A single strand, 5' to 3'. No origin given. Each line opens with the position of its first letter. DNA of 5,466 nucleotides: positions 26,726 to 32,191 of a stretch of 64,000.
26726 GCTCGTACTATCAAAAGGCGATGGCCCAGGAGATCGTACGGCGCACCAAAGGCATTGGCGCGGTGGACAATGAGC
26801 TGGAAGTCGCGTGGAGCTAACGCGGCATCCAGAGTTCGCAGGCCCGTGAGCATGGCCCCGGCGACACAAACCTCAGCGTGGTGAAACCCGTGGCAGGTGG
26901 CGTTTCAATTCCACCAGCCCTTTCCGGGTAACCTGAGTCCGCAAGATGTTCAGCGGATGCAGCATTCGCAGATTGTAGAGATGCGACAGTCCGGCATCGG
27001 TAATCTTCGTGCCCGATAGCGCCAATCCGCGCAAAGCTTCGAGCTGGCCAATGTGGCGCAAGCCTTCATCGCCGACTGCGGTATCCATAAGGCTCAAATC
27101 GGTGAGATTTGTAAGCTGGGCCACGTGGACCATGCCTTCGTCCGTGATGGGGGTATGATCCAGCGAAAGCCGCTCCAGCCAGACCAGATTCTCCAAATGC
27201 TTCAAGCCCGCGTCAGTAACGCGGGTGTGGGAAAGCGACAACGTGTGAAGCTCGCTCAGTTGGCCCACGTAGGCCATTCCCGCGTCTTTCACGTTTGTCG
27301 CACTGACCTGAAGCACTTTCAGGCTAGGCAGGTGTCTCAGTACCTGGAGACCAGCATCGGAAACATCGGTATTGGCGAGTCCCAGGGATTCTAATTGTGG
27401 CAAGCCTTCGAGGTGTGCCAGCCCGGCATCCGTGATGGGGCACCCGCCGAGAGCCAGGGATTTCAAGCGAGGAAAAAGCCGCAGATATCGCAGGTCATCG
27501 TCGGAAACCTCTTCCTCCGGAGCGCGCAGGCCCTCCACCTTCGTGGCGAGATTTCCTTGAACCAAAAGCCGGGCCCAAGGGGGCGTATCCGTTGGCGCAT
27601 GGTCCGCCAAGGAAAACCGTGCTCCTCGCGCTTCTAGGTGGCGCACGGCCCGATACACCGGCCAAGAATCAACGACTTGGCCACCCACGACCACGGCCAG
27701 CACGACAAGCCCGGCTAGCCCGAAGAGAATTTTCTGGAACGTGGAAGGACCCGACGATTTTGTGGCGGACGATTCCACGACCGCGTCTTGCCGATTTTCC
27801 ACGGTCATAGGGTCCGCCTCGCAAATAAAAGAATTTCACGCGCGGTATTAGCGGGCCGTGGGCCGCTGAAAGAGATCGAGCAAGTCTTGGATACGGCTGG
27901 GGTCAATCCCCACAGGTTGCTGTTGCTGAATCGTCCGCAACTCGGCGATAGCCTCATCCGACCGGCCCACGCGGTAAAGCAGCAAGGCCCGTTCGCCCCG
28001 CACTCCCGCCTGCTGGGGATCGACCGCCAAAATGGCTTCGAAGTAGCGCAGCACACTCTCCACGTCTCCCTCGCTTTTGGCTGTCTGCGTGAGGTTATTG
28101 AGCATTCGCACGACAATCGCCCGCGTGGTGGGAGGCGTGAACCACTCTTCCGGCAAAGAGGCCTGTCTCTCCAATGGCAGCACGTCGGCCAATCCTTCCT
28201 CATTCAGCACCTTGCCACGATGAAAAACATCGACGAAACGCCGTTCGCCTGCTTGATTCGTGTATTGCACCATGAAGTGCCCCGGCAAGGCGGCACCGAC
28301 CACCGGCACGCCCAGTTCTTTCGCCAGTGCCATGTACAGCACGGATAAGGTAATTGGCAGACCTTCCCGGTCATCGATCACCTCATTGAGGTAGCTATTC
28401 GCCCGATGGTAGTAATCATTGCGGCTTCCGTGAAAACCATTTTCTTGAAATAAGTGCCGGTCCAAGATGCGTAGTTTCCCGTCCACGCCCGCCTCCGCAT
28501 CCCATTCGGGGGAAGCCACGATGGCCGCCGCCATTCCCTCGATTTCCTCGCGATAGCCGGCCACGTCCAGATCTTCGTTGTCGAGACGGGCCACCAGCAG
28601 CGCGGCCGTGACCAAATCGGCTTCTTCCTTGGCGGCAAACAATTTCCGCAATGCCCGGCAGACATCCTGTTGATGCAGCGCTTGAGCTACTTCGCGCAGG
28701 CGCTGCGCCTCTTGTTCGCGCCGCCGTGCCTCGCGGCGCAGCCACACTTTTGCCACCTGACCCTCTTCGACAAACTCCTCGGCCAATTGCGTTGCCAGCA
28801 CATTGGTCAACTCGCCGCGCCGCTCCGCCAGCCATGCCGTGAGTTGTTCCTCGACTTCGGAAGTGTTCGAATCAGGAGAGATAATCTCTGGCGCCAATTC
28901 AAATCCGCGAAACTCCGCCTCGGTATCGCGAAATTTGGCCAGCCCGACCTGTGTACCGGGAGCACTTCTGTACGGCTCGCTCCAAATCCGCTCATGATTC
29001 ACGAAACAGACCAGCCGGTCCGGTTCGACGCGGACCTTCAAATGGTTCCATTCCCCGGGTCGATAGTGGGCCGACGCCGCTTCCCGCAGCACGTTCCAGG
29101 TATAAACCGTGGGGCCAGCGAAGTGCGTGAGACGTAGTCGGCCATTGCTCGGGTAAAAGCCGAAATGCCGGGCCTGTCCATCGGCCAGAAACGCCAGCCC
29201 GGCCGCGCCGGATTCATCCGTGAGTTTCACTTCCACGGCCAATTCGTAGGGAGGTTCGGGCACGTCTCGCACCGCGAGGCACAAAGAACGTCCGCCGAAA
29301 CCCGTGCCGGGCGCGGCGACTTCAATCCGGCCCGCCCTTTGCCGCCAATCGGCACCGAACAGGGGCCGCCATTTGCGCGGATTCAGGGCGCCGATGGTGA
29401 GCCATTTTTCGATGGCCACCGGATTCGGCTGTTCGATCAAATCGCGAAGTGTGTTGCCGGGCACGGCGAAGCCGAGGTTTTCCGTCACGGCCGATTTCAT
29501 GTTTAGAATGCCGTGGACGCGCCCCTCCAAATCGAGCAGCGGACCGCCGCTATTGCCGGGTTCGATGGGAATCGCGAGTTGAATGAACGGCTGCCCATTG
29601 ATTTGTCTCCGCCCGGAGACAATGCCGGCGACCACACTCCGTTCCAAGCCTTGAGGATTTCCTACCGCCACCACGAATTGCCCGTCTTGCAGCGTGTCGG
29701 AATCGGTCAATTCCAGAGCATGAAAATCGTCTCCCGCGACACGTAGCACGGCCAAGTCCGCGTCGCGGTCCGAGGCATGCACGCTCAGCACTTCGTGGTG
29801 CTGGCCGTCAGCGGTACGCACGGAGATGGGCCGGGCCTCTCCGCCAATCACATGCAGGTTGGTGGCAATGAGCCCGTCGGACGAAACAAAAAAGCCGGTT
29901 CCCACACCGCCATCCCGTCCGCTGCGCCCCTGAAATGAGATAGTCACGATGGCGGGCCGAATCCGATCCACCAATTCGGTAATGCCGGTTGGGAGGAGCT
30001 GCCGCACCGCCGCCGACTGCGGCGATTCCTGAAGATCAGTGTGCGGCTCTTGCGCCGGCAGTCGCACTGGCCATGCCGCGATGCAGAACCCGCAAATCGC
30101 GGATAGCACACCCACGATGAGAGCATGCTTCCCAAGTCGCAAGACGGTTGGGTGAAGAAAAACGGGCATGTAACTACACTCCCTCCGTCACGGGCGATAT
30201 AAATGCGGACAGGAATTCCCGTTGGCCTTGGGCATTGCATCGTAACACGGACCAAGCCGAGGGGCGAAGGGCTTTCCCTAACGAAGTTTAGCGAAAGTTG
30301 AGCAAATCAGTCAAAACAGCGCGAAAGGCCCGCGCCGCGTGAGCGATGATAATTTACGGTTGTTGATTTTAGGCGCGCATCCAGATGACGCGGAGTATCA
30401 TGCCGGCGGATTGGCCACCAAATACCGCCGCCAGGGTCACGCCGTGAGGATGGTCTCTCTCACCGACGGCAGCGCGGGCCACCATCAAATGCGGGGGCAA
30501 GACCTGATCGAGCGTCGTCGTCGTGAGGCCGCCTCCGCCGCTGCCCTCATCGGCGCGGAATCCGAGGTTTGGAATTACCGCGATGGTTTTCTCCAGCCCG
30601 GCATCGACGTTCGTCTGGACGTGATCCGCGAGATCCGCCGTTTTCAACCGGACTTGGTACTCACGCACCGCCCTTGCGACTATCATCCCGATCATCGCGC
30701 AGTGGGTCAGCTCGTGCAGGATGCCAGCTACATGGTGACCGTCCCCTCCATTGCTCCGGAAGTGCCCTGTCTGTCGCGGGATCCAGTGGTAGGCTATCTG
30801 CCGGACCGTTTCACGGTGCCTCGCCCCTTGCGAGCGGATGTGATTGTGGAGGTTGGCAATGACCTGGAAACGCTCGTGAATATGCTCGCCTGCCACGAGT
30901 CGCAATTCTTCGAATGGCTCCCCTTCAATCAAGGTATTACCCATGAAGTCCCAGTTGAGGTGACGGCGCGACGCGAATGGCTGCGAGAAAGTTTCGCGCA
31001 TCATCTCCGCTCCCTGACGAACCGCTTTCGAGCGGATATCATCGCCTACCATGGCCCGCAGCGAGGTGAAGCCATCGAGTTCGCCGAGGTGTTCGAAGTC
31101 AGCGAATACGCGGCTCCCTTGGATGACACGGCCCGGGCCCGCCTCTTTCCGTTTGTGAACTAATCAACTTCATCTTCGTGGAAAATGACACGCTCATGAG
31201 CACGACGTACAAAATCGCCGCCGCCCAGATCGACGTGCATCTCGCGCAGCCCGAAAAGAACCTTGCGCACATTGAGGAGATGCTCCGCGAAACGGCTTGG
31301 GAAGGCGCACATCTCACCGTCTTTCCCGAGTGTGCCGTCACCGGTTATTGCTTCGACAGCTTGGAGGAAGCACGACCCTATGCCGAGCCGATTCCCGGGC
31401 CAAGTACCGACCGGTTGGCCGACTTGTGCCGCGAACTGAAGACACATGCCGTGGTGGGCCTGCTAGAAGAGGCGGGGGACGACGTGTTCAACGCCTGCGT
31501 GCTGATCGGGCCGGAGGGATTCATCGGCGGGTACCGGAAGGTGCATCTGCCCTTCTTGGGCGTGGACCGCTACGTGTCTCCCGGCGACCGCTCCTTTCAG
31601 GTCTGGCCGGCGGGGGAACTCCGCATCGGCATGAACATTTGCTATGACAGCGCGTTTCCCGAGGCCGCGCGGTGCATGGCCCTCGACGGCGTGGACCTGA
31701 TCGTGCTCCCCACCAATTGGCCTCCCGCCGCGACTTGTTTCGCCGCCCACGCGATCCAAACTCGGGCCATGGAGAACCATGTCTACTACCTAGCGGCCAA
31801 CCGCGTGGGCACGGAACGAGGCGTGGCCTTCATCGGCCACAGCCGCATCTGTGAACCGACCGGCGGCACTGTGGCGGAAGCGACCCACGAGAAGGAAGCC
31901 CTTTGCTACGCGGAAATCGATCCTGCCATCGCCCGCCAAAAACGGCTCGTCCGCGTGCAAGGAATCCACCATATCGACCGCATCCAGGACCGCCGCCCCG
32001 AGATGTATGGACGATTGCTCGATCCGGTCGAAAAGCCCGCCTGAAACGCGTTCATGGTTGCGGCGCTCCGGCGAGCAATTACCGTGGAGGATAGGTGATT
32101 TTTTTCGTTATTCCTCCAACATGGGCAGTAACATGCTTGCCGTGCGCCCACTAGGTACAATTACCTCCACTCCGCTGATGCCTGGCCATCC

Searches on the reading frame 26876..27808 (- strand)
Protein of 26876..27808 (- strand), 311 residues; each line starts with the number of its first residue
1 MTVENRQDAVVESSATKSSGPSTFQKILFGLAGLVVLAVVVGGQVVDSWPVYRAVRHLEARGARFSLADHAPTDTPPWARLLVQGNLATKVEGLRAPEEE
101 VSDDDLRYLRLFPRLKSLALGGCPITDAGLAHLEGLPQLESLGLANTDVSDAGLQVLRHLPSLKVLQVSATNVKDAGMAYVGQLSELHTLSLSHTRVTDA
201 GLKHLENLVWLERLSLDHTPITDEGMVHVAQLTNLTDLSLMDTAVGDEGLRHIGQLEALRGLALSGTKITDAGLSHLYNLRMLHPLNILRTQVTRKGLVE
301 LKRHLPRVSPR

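Call 13: search_protein_families(library=pfam, proteins=[window:26876-27808:-], max_evalue=0.001)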
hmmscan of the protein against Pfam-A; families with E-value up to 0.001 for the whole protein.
window:26876-27808:- (311 aa): 7 families
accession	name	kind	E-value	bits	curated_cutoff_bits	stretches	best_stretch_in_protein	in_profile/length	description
PF13516.12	LRR_6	-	6.4e-18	63.8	23.4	0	232-251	2-21/24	Leucine Rich repeat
PF12799.13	LRR_4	-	3e-17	62.7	27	1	186-223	2-38/44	Leucine Rich repeats (2 copies)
PF23598.1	LRR_14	-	7e-13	48.5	40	1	106-241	15-144/353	Leucine-rich repeat region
PF13855.12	LRR_8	-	5.9e-11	42.4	27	1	113-172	1-60/61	Leucine rich repeat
PF24758.1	LRR_At5g56370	-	1.6e-07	31.7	27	0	110-169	34-94/227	FBD-associated F-box protein At5g56370, LRR repeats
PF25013.1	LRR_Zer-1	-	4.6e-06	27.3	27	0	205-269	4-66/137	Zer-1-like, Leucine-rich repeats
PF14580.12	LRR_9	-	7.6e-05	22.8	30.5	0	100-171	48-123/175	Leucine-rich repeat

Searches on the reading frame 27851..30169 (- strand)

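Call 13: search_protein_families(library=pfam, proteins=[window:27851-30169:-], max_evalue=0.001)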
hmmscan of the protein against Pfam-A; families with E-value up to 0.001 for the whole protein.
window:27851-30169:- (773 aa): 6 families
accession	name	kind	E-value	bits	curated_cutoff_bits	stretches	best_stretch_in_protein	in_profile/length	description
PF13369.12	Transglut_core2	-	1.4e-38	132.3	23.5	1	539-691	3-155/155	Transglutaminase-like superfamily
PF13365.12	Trypsin_2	-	9.2e-31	108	27.6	1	90-221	1-144/144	Trypsin-like peptidase domain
PF00089.32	Trypsin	-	1.7e-10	41.5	20.6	1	73-245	14-220/220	Trypsin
PF13371.12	TPR_9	-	8.3e-09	35.8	35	1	695-764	3-72/73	Tetratricopeptide repeat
PF14559.12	TPR_19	-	3.7e-06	27.6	25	1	699-763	3-64/68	Tetratricopeptide repeat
PF06439.18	3keto-disac_hyd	-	0.00015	22.3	26.8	1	308-395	54-148/187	3-keto-disaccharide hydrolase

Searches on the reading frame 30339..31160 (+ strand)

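Call 13: search_protein_families(library=pfam, proteins=[window:30339-31160:+], max_evalue=0.001)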
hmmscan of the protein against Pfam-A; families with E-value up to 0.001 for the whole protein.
window:30339-31160:+ (274 aa): 2 families
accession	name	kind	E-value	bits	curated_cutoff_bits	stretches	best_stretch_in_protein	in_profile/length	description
PF02585.22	PIG-L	-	8.8e-32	110.7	28.2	1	9-129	1-128/129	GlcNAc-PI de-N-acetylase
PF13439.12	Glyco_transf_4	-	0.00036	21.1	28.5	0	18-112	4-81/170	Glycosyltransferase Family 4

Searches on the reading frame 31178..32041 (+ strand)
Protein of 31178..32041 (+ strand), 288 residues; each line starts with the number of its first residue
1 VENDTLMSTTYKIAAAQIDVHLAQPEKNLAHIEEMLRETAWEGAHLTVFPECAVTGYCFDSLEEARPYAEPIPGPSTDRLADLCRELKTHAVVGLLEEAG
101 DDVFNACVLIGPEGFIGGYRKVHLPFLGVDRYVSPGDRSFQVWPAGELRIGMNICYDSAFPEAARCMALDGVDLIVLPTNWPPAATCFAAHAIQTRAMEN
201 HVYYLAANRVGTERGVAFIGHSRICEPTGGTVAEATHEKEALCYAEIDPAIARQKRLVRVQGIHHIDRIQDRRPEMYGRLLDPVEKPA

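Call 13: search_protein_families(library=pfam, proteins=[window:31178-32041:+], max_evalue=0.001)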
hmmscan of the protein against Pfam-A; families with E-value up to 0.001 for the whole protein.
window:31178-32041:+ (288 aa): 1 family
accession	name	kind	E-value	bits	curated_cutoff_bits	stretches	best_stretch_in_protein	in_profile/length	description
PF00795.27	CN_hydrolase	-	3.6e-53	181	23.2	1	12-254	1-253/256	Carbon-nitrogen hydrolase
